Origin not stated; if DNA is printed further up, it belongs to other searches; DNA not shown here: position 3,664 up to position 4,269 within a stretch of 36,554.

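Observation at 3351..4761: Repeat-bracketed three-gene cassette: tail-anchored TIR protein, unknown 101-aa protein and PIN nuclease (candidate undescribed defence/toxin module)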

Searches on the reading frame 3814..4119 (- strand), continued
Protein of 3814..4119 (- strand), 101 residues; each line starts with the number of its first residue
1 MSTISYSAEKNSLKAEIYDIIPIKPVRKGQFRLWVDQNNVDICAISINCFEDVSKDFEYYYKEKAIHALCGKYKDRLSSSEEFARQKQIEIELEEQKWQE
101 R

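Call 93: search_protein_representatives(alignment_id=A5)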
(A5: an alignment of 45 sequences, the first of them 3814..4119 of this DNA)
Query: 45 sequences, 94 profile positions. Proteins with E-value up to 0.001 (for the whole library): 94; up to 1e-10: 59; up to 1e-30: 3. The best 94 are listed.
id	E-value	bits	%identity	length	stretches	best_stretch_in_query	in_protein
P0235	7.7e-34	131.8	-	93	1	2-94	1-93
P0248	1.6e-31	124.4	-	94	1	1-94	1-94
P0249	7.5e-31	122.2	-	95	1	1-94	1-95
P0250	1.4e-30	121.3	-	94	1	1-94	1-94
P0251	2.6e-30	120.5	-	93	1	2-93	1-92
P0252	6.3e-29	116.1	-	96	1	2-93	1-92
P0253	5.3e-28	113.1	-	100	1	3-93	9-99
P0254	1.7e-27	111.5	-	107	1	2-76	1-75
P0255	9.8e-27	109.0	-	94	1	1-93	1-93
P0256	1.5e-26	108.5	-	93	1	2-94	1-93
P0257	2.0e-26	108.1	-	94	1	1-93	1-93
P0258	2.1e-26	108.0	-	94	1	2-94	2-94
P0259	3.6e-26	107.2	-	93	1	1-75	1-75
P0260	6.6e-26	106.4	-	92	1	2-94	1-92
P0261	1.5e-25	105.2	-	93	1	2-94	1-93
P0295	6.1e-14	68.0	-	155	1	3-62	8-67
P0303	1.7e-12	63.4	-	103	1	6-65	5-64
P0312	1.6e-08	50.6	-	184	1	1-84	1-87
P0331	8.8e-05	38.7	-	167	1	2-62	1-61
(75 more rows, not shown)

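Call 95: find_encoding_contigs(protein=P0303, flank=3000, max_places=3)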
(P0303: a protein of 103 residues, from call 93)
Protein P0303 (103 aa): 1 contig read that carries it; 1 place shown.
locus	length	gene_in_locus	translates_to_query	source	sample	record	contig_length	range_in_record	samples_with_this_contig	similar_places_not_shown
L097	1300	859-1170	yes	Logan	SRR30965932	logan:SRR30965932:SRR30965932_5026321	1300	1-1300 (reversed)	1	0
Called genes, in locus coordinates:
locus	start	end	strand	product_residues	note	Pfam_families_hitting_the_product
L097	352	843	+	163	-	PF00583:Acetyltransf_1, PF13673:Acetyltransf_10 (weak), PF13508:Acetyltransf_7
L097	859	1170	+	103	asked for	-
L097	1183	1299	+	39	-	?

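Call 96: find_encoding_contigs(protein=P0254, flank=3000, max_places=3)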
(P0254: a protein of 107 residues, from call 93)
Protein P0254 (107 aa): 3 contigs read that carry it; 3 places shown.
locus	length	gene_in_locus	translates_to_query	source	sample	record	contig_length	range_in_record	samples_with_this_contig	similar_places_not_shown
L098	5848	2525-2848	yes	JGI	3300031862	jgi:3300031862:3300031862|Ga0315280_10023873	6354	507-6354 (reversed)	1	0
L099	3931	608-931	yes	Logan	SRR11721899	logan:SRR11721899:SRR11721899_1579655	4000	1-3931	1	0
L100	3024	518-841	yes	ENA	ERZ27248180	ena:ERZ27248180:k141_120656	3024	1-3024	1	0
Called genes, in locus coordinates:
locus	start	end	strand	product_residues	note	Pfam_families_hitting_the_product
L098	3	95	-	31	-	?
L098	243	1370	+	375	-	PF00294:PfkB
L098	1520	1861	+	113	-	PF13411:MerR_1, PF00376:MerR (weak)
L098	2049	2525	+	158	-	PF01582:TIR, PF13676:TIR_2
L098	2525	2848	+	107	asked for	-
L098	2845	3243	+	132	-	PF01850:PIN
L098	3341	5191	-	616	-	PF00004:AAA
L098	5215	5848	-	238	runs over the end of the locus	PF01050:MannoseP_isomer (faint), PF07883:Cupin_2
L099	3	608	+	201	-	?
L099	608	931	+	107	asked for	-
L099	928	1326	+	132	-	PF01850:PIN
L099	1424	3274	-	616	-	PF00004:AAA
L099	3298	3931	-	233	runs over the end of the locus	?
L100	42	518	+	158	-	PF01582:TIR, PF13676:TIR_2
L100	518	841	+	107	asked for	-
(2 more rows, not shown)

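Call 98: search_protein_families(library=pfam, proteins=[L097:352-843:+, L098:2845-3243:+, P0312, P0331, P0295], max_evalue=0.01)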
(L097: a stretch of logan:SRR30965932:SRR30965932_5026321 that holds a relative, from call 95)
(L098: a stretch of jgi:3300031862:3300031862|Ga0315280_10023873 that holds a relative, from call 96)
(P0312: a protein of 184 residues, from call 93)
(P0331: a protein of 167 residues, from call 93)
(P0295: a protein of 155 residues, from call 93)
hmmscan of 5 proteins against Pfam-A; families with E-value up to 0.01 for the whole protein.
L097:352-843:+ (163 aa): 6 families
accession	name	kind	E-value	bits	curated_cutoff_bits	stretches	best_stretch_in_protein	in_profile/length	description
PF00583.31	Acetyltransf_1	-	1.1e-16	61.5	20.7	1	45-133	25-116/116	Acetyltransferase (GNAT) family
PF13508.13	Acetyltransf_7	-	1.3e-12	48.4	27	1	53-134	4-83/84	Acetyltransferase (GNAT) domain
PF13673.13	Acetyltransf_10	-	5.3e-07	30.1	23.6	1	38-108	20-83/128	Acetyltransferase (GNAT) domain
PF14542.12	Acetyltransf_CG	-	0.0016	18.9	30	1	55-107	2-55/80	GCN5-related N-acetyl-transferase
PF08445.16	FR47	-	0.0062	16.9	22.1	1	81-133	26-77/86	FR47-like protein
PF13480.13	Acetyltransf_6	-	0.0081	16.8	22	1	49-109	69-128/143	Acetyltransferase (GNAT) domain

L098:2845-3243:+ (132 aa): 2 families
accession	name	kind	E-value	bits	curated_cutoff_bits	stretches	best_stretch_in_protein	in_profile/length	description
PF01850.27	PIN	-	7.7e-18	65.7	23.6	1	3-123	1-118/120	PIN domain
PF18480.7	DUF5615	-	0.00041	20.6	23.8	0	87-126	28-65/110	Domain of unknown function (DUF5615)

P0312 (184 aa): 0 families

P0331 (167 aa): 0 families

P0295 (155 aa): 0 families

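Call 103: search_protein_families(library=phrogs, proteins=[window:3814-4119:-], max_evalue=0.01)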
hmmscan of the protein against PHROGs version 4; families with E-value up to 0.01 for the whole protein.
window:3814-4119:- (101 aa): 0 families
